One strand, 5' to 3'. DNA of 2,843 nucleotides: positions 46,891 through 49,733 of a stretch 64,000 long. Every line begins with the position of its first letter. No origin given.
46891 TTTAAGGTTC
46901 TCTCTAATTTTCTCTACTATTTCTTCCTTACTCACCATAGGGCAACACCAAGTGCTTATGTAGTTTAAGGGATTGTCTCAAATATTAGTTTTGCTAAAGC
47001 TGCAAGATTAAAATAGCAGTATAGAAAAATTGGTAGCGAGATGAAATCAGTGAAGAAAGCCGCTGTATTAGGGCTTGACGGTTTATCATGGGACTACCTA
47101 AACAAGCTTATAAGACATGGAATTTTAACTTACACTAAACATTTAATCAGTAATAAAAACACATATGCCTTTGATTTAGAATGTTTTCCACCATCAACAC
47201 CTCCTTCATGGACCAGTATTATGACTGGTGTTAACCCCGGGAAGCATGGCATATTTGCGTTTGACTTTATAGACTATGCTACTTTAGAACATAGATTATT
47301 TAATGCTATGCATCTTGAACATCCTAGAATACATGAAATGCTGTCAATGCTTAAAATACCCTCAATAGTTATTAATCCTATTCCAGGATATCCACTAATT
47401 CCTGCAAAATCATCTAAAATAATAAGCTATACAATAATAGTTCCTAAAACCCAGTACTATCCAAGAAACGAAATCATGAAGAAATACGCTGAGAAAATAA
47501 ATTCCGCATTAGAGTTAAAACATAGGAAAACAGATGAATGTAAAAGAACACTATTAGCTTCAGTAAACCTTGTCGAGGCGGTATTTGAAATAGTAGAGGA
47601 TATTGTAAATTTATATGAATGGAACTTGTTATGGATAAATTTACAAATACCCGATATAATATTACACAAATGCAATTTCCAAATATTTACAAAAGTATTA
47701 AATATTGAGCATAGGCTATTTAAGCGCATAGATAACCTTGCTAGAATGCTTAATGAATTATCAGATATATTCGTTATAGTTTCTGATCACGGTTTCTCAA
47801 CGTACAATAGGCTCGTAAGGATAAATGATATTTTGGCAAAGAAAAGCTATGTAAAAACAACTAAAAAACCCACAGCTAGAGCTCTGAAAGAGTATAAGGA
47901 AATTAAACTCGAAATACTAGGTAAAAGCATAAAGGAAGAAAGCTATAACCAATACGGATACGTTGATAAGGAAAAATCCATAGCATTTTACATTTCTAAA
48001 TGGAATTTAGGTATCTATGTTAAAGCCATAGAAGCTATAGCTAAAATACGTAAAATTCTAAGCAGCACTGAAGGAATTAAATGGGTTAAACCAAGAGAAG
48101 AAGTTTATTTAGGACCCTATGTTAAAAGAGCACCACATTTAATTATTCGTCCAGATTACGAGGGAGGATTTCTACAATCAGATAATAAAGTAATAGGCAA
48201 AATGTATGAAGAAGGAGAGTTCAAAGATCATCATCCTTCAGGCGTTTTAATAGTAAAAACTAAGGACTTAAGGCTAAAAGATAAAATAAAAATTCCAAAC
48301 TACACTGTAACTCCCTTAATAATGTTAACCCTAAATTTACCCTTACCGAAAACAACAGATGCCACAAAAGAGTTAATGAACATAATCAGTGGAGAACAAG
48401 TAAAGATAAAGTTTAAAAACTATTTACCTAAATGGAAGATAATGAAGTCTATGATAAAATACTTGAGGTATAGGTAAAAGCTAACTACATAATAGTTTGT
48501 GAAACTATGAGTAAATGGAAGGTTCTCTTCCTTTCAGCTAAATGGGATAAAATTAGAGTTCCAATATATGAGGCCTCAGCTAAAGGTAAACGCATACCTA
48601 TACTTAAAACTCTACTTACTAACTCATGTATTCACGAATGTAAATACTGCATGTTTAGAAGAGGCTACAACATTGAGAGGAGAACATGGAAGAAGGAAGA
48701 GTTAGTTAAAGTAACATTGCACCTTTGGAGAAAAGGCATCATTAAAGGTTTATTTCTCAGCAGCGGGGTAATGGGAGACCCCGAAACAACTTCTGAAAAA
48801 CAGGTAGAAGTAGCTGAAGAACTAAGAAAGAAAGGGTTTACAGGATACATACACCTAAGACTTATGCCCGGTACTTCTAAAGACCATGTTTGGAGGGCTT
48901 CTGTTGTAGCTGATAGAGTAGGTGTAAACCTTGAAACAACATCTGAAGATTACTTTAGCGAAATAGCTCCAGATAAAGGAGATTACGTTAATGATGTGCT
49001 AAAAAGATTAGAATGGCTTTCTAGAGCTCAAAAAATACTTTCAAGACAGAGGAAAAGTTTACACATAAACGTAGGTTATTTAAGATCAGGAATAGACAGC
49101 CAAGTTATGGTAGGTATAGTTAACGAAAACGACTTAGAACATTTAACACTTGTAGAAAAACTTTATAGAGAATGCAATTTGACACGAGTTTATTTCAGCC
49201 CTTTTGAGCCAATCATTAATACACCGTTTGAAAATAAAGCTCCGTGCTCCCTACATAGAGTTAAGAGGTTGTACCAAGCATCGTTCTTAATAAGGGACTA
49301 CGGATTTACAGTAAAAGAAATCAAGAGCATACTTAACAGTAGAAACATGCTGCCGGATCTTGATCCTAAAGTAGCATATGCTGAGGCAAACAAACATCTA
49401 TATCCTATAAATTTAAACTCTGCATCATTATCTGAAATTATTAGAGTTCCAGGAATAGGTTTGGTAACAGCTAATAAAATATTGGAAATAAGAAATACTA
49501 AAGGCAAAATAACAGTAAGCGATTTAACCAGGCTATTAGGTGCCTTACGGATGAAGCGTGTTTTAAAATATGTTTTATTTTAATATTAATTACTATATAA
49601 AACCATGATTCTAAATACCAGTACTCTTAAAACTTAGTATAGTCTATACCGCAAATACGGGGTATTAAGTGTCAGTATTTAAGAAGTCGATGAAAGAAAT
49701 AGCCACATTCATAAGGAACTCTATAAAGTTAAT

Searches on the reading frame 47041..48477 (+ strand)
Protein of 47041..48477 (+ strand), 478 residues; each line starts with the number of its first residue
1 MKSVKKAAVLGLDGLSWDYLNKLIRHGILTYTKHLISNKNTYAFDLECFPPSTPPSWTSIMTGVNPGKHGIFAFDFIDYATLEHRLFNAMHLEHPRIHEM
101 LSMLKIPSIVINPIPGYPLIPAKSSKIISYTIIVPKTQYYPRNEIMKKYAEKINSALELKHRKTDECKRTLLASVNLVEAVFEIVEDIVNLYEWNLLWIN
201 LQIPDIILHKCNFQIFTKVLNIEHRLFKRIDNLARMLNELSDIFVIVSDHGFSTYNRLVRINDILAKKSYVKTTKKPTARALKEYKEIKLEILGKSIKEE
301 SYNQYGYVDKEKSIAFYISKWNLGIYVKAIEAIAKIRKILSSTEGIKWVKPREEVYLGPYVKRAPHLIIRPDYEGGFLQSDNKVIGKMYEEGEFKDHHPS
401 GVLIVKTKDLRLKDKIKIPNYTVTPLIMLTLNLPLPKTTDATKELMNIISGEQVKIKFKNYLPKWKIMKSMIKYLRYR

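Call 54: search_protein_families(library=pfam, proteins=[window:47041-48477:+], max_evalue=0.00001)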
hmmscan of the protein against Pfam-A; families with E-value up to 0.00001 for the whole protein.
window:47041-48477:+ (478 aa): 1 family
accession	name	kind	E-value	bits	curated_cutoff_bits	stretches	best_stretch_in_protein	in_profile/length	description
PF01663.27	Phosphodiest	-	2.8e-26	93.4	23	1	8-284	2-256/342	Type I phosphodiesterase / nucleotide pyrophosphatase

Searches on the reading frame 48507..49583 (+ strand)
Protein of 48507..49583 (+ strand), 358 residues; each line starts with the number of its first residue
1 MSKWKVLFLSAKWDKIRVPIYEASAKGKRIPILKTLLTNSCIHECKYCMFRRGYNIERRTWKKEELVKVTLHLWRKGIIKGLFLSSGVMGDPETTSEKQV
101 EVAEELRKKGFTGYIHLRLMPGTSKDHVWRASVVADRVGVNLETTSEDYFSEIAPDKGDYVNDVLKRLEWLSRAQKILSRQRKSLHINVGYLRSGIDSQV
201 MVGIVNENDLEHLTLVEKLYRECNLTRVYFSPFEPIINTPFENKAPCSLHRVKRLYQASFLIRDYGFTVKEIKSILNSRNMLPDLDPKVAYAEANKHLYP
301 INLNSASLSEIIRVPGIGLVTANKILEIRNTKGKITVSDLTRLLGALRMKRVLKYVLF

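Call 54: search_protein_families(library=pfam, proteins=[window:48507-49583:+], max_evalue=0.00001)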
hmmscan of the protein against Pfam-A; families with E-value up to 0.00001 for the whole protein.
window:48507-49583:+ (358 aa): 2 families
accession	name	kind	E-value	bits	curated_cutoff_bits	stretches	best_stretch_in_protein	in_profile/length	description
PF04055.27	Radical_SAM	-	7e-10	39.8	29.5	1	37-174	3-139/166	Radical SAM superfamily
PF12836.13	HHH_3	-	8.2e-08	32.7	27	1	301-336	6-41/65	Helix-hairpin-helix motif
